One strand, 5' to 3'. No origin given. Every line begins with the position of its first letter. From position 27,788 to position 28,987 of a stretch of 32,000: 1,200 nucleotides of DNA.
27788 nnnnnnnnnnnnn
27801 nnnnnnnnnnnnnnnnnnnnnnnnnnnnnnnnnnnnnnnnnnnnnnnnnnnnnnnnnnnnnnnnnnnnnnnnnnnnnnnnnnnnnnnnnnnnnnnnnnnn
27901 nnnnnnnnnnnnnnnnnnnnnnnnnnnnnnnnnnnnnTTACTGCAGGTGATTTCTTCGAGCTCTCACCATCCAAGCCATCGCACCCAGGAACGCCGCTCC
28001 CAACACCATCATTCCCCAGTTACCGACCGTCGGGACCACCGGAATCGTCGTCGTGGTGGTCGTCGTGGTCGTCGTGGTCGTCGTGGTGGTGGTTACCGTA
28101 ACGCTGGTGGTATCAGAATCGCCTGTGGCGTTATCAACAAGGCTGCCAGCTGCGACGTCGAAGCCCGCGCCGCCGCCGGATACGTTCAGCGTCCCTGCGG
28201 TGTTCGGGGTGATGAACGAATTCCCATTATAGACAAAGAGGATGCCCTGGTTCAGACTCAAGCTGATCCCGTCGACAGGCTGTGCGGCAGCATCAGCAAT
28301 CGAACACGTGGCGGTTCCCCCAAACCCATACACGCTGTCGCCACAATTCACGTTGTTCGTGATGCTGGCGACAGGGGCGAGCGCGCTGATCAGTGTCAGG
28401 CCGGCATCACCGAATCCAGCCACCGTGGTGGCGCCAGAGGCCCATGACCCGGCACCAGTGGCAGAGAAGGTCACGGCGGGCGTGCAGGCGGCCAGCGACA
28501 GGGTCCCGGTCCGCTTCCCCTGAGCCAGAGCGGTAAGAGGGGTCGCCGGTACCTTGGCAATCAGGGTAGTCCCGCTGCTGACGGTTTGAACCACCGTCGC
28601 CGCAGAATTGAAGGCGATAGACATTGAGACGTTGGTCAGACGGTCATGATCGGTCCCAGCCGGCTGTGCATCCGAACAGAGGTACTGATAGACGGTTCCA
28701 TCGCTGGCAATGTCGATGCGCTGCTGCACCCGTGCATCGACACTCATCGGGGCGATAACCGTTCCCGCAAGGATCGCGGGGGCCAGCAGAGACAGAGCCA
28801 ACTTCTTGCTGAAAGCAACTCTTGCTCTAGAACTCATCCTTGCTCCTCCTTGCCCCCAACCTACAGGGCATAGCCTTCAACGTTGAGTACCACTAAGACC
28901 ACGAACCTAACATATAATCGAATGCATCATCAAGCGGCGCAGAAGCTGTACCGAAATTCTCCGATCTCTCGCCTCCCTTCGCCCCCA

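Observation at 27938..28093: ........-CTERM-like sorting signal preceded by a 16-residue poly-Thr stalk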

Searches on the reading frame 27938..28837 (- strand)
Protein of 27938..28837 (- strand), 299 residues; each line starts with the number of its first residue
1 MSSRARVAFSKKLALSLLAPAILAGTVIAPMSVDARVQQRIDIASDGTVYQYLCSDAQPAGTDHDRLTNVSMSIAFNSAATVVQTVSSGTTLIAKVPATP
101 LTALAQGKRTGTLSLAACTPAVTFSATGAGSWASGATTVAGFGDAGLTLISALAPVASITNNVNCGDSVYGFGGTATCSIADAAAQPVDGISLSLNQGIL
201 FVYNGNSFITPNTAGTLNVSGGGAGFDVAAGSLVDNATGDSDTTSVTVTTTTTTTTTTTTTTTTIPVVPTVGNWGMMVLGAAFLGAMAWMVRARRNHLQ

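Call 3: search_protein_families(library=ncbifam, proteins=[window:27938-28837:-], max_evalue=10)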
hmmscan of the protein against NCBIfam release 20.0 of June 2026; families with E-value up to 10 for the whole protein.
window:27938-28837:- (299 aa): 2 families
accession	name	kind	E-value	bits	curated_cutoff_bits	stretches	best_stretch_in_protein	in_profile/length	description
TIGR04174.1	IPTL_CTERM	subfamily_domain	1.2e-05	25.5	20.5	1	268-294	1-27/27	IPTL-CTERM sorting domain-containing protein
NF038119.1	PEP_CTERM_MHFG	equivalog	0.14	12.5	100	1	245-289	213-257/260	MHFG family PEP-CTERM protein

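Call 4: search_protein_families(library=pfam, proteins=[window:27938-28837:-], max_evalue=10)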
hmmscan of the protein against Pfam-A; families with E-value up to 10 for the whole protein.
window:27938-28837:- (299 aa): 4 families
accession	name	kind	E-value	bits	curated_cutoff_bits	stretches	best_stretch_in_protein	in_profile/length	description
PF18203.6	IPTL-CTERM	-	0.00055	20.2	20.8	1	268-295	3-28/28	IPTL-CTERM motif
PF13163.11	DUF3999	-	0.039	13.6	30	1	243-290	372-423/424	Protein of unknown function (DUF3999)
PF22575.2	Vir1p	-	1.3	7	29.5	1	181-270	772-855/922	Virilizer, yeast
PF05642.16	Sporozoite_P67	-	1.5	7.3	28.9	1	66-267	125-297/727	Sporozoite P67 surface antigen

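Call 13: find_encoding_contigs(protein=window:27938-28837:-, flank=10000, max_places=6)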
Protein window:27938-28837:- (299 aa): 8 contigs read that carry it; 5 places shown.
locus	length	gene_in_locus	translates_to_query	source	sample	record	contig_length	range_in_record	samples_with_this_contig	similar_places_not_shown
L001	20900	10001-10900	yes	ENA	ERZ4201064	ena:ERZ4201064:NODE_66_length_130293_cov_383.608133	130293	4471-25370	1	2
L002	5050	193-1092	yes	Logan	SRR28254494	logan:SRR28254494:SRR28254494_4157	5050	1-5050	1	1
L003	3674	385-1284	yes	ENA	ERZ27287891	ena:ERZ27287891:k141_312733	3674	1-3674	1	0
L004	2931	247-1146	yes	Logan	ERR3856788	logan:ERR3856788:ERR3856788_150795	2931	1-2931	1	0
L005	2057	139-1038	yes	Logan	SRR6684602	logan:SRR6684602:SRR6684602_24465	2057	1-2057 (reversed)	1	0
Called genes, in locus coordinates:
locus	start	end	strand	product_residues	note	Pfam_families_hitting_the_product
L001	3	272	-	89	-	-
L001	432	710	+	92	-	PF01402:RHH_1 (weak)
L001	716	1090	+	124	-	PF02452:PemK_toxin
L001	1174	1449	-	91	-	PF00216:Bac_DNA_binding, PF18291:HU-HIG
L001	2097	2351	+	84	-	PF02604:PhdYeFM_antitox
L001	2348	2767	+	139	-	PF01850:PIN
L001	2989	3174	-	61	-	-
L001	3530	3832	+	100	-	PF02604:PhdYeFM_antitox (weak)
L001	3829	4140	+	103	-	-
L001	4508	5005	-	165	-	-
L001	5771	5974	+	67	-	PF09957:VapB_antitoxin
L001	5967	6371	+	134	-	PF01850:PIN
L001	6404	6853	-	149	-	-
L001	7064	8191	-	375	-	PF13439:Glyco_transf_4 (weak), PF13579:Glyco_trans_4_4, PF00534:Glycos_transf_1, PF13692:Glyco_trans_1_4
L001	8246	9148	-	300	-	-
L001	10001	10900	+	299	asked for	-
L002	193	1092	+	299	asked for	-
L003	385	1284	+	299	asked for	-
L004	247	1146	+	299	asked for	-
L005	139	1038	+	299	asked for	-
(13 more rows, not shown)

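Call 14: find_homologous_proteins(query=window:27938-28837:-, max_evalue=0.001)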
Query window:27938-28837:- (299 aa): 9 proteins with E <= 0.001 among 8000 candidates.
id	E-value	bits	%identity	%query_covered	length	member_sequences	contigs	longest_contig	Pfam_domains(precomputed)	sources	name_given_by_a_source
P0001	1.3e-137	476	78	100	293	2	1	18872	-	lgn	-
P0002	2.5e-97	344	60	100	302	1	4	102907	-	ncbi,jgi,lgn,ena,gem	-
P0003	1.9e-96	341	57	99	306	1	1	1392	-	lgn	-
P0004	4.2e-59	218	48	86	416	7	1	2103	PF02494.23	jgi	-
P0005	1.3e-37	148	41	100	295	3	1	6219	-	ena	-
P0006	7.8e-35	139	39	100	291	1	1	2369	-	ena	-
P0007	1.4e-30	125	37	100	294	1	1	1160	-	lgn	-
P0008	1.1e-13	69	82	9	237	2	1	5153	-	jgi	jgi:hypothetical protein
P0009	4.9e-6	44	68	12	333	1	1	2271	PF11999.14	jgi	jgi:hypothetical protein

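Call 31: list_cluster_members(proteins=[window:27938-28837:-, P0001, P0002, P0003, P0005, P0006, P0007, P0008, window:17064-17576:-])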
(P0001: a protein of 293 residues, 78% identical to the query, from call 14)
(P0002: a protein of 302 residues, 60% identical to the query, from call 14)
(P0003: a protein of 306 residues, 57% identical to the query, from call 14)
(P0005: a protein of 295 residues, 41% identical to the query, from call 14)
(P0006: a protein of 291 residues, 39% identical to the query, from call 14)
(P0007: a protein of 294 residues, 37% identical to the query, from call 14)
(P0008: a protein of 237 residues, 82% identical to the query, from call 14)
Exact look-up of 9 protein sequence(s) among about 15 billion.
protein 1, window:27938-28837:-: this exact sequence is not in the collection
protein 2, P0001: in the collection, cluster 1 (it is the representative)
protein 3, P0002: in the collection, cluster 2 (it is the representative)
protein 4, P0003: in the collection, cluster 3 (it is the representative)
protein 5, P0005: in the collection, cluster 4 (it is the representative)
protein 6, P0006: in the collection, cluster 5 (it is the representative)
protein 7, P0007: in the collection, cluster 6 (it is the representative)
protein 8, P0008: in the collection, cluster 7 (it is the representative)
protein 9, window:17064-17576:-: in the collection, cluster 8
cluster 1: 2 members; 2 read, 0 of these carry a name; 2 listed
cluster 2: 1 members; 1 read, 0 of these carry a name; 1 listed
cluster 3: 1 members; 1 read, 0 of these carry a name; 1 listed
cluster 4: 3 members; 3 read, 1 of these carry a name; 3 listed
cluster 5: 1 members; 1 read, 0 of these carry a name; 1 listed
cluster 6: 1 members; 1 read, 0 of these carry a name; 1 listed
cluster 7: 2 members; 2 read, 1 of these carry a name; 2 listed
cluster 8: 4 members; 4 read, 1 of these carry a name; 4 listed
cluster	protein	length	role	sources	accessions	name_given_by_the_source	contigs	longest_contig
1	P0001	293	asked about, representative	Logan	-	-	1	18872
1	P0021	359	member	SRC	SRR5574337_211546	-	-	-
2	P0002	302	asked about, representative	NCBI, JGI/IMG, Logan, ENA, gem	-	-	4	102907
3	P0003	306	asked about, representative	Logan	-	-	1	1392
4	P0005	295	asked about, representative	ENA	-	-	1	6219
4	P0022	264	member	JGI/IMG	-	hypothetical protein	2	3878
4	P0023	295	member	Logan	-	-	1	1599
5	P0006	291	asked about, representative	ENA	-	-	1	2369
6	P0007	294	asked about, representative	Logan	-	-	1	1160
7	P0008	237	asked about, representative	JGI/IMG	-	hypothetical protein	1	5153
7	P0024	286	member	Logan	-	-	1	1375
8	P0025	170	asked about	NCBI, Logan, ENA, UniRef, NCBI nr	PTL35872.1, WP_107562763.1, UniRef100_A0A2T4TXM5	exosortase H [Candidatus Methylomirabilis limnetica] | Exosortase H n=1 Tax=Candidatus Methylomirabilis limnetica TaxID=2033718 ...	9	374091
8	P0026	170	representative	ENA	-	-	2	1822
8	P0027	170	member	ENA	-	-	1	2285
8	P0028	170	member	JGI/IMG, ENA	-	-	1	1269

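Call 32: find_encoding_contigs(protein=P0002, flank=10000, max_places=4)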
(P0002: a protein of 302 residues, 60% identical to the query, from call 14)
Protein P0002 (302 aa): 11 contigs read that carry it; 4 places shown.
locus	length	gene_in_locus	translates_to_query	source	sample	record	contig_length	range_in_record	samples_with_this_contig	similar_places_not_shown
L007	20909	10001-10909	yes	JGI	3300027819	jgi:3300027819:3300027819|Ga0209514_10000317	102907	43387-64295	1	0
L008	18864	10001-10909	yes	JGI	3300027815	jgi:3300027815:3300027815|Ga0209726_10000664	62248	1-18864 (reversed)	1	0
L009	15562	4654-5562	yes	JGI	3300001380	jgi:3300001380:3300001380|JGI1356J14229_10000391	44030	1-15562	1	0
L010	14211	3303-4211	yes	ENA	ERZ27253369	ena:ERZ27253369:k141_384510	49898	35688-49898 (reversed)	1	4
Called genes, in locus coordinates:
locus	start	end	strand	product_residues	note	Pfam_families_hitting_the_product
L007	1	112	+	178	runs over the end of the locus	PF00908:dTDP_sugar_isom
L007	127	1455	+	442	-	PF16254:DUF4910, PF09940:DUF2172, PF16221:HTH_47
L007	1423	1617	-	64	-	-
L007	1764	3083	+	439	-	PF03721:UDPG_MGDP_dh_N, PF00984:UDPG_MGDP_dh, PF03720:UDPG_MGDP_dh_C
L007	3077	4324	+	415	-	PF13439:Glyco_transf_4 (weak), PF13579:Glyco_trans_4_4, PF00534:Glycos_transf_1, PF13692:Glyco_trans_1_4, PF13524:Glyco_trans_1_2 (weak)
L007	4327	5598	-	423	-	PF22842:Pel9A-like_beta_helix, PF07602:DUF1565 (weak), PF13229:Beta_helix (weak), PF05048:NosD, PF13229:Beta_helix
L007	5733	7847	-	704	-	PF07705:CARDB, PF07602:DUF1565 (weak), PF22842:Pel9A-like_beta_helix, PF05048:NosD, PF13229:Beta_helix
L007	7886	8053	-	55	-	-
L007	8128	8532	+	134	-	-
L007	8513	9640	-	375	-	PF13439:Glyco_transf_4, PF13579:Glyco_trans_4_4, PF00534:Glycos_transf_1, PF13692:Glyco_trans_1_4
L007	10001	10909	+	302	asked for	-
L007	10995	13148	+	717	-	PF10131:PTPS_related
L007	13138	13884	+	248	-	PF00535:Glycos_transf_2, PF13641:Glyco_tranf_2_3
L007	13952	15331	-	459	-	PF09852:DUF2079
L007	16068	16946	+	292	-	-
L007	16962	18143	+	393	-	PF13646:HEAT_2 (weak), PF12717:Cnd1 (faint), PF02985:HEAT (faint), PF13646:HEAT_2, PF03130:HEAT_PBS (weak), PF13646:HEAT_2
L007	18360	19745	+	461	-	PF13701:DDE_Tnp_1_4, PF01609:DDE_Tnp_1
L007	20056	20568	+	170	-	PF09721:Exosortase_EpsH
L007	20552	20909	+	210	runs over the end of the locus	-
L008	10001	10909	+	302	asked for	-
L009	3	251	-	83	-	?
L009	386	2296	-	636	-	PF07705:CARDB, PF07602:DUF1565 (weak), PF22842:Pel9A-like_beta_helix, PF05048:NosD, PF13229:Beta_helix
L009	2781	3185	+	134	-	-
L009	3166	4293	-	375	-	PF13439:Glyco_transf_4, PF13579:Glyco_trans_4_4, PF00534:Glycos_transf_1, PF13692:Glyco_trans_1_4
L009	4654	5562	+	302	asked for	-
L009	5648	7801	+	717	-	PF10131:PTPS_related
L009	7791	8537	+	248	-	PF00535:Glycos_transf_2, PF13641:Glyco_tranf_2_3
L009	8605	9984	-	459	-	PF09852:DUF2079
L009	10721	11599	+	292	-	-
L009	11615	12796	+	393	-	PF13646:HEAT_2 (weak), PF12717:Cnd1 (faint), PF02985:HEAT (faint), PF13646:HEAT_2, PF03130:HEAT_PBS (weak), PF13646:HEAT_2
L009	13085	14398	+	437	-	PF13701:DDE_Tnp_1_4, PF01609:DDE_Tnp_1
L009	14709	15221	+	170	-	PF09721:Exosortase_EpsH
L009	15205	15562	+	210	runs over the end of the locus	-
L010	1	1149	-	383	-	?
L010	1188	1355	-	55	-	-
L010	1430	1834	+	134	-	-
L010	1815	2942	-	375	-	PF13439:Glyco_transf_4, PF13579:Glyco_trans_4_4, PF00534:Glycos_transf_1, PF13692:Glyco_trans_1_4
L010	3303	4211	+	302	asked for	-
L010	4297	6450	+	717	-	PF10131:PTPS_related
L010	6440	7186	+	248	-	PF00535:Glycos_transf_2, PF13641:Glyco_tranf_2_3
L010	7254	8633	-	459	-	PF09852:DUF2079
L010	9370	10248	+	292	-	-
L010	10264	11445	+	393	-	PF13646:HEAT_2 (weak), PF12717:Cnd1 (faint), PF02985:HEAT (faint), PF13646:HEAT_2, PF03130:HEAT_PBS (weak), PF13646:HEAT_2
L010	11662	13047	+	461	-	PF13701:DDE_Tnp_1_4, PF01609:DDE_Tnp_1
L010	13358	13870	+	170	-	PF09721:Exosortase_EpsH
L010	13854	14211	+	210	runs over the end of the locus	-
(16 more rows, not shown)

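Call 33: find_encoding_contigs(protein=P0005, flank=10000, max_places=4)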
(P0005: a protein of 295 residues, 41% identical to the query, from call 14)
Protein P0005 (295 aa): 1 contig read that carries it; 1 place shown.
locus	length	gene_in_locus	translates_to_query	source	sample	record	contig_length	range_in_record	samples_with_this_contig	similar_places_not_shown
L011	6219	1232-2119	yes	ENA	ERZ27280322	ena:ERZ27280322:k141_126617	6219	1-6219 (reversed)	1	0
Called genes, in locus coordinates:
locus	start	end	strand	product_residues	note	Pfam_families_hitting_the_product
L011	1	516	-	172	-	?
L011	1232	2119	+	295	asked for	-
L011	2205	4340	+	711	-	PF10131:PTPS_related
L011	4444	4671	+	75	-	-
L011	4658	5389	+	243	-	PF00535:Glycos_transf_2, PF10111:Glyco_tranf_2_2 (weak), PF13641:Glyco_tranf_2_3 (weak)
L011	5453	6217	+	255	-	?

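Call 43: search_protein_representatives(alignment_id=A1)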
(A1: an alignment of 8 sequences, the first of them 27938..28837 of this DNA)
Query: 8 sequences, 301 profile positions. Proteins with E-value up to 0.001 (for the whole library): 50; up to 1e-10: 19; up to 1e-30: 7. The best 50 are listed.
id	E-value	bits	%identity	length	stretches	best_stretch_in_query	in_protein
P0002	6.2e-138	475.7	-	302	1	1-301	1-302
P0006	7.5e-107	373.6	-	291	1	1-301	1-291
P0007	2.1e-102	359.1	-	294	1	2-300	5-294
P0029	2.0e-66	240.9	-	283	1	16-297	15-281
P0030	7.9e-45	170.0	-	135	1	1-125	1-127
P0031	8.3e-41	156.8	-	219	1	1-203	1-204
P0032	5.4e-33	131.1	-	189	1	1-148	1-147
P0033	1.0e-25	107.3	-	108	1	1-96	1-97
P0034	1.1e-25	107.1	-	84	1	1-81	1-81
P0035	1.1e-23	100.5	-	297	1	6-300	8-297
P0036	1.2e-23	100.5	-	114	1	1-85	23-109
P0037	3.1e-18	82.7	-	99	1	2-80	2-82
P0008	5.2e-18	81.9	-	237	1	218-300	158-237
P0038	3.9e-16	75.8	-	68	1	1-58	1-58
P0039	2.4e-15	73.2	-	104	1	1-73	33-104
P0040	1.7e-11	60.6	-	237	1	204-297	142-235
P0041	2.5e-11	60.0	-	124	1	240-297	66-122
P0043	7.3e-11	58.5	-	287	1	231-297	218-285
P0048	5.5e-08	49.0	-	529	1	20-245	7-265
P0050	3.9e-07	46.2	-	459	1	11-244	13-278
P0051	5.8e-07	45.7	-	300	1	247-297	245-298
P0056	4.4e-06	42.8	-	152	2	224-297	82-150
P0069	4.6e-04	36.1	-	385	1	239-297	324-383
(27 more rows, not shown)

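Call 45: predict_structure(alignment_id=A1)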
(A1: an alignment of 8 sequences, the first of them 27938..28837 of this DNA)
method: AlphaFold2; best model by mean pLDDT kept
length: 299 residues; sequences in the alignment: 8
mean_pLDDT: 49.3   pTM: 0.51
mean pLDDT of the five models: 49.3, 43.3, 41.4, 34.5, 30.8
residues with pLDDT >= 90: 0; 70-90: 19; 50-70: 126; < 50: 154
segments of 3 or more residues with pLDDT < 50: 1-34, 84-112, 143-188, 230-233, 252-279, 293-299
pLDDT, mean of each block of 10 residues (from residue 1): 35 31 29 57 69 67 60 64 42 29 33 53 54 57 41 41 43 45 47 68 62 66 57 51 59 41 36 41 51 48
secondary structure, 60 per line:
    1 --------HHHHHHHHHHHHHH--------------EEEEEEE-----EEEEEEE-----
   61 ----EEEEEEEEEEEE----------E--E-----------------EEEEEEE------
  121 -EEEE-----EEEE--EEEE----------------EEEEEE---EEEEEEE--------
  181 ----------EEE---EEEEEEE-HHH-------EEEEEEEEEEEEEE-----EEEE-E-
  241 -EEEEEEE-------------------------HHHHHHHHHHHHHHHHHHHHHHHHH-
elements in order: H9-22 E37-43 E49-55 E65-76 E108-114 E122-125 E131-134 E137-140 E157-162 E166-172 E191-193 E197-203 E215-228 E234-237 E242-248 H274-298

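Call 46: list_cluster_members(proteins=[P0029, P0035, P0043, P0051, P0040, P0069, P0041, P0056, P0048, P0050])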
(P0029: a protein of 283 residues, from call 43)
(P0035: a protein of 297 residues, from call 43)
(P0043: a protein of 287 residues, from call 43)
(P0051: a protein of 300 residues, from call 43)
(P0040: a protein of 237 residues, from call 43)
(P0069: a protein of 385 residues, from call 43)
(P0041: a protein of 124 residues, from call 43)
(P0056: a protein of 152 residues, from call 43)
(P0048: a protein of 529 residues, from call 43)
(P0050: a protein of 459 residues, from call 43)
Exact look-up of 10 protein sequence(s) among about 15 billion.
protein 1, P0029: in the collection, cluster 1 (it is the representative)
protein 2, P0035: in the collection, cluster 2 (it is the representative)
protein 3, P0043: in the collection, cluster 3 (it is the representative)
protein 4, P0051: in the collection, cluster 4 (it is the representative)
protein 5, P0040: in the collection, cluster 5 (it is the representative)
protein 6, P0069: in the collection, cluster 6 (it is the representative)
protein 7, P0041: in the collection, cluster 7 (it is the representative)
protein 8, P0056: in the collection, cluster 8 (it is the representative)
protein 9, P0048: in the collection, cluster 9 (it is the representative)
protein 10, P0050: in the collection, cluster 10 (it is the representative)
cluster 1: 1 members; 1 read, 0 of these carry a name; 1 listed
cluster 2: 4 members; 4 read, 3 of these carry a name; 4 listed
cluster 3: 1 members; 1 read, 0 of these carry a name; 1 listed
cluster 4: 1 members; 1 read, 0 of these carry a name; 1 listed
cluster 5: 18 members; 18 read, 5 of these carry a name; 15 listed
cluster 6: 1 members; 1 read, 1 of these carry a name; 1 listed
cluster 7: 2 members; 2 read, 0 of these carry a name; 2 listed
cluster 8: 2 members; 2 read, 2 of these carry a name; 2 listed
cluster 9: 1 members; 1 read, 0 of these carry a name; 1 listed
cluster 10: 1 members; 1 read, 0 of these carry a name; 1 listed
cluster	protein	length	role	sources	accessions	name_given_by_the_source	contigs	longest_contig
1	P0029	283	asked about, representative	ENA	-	-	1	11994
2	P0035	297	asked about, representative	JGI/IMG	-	hypothetical protein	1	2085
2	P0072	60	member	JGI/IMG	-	hypothetical protein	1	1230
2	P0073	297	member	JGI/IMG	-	hypothetical protein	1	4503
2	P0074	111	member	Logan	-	-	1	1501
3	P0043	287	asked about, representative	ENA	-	-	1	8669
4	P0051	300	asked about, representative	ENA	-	-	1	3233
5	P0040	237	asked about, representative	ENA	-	-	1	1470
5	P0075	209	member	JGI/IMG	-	type VI secretion system secreted protein VgrG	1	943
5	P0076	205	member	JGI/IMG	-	hypothetical protein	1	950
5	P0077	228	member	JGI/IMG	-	hypothetical protein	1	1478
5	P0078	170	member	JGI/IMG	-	hypothetical protein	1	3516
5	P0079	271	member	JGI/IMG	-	hypothetical protein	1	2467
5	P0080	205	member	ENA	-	-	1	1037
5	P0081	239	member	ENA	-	-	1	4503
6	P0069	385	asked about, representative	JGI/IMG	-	hypothetical protein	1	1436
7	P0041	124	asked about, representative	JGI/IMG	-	-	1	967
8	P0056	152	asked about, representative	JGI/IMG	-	fibronectin type 3 domain-containing protein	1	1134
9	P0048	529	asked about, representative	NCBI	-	-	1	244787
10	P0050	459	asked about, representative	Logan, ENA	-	-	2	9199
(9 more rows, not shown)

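Call 49: find_homologous_proteins(query=A3, max_evalue=0.001)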
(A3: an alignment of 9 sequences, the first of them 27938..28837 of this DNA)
Query A3 (9 sequences) (299 aa, profile of the alignment): 10 proteins with E <= 0.001 among 8000 candidates.
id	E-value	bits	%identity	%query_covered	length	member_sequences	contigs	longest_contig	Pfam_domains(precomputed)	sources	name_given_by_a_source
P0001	2.6e-120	420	78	100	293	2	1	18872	-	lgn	-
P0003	4.2e-119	416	57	99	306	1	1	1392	-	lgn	-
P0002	8.6e-118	411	60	100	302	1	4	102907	-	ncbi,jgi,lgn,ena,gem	-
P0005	1.2e-116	408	41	100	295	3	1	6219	-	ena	-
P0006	1.2e-111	391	39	100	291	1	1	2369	-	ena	-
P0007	1.9e-102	361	37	100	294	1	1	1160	-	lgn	-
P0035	3.0e-73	265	45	43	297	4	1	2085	-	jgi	jgi:hypothetical protein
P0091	1.8e-55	207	43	43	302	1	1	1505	-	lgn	-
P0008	1.3e-19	89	82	9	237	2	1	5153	-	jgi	jgi:hypothetical protein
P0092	1.2e-14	73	50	6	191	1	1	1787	-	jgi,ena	-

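Call 63: search_solved_structures(query=A3, max_evalue=1)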
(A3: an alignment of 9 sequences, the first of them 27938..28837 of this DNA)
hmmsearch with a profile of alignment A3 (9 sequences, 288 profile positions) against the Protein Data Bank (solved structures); distinct sequences matched with E-value up to 1: 2.
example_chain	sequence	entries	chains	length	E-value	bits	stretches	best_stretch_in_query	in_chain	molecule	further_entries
9en2_B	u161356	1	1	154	0.34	13.8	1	182-250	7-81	VHH-H4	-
7zwm_D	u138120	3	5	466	0.49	13.3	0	191-226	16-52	10D8 heavy chain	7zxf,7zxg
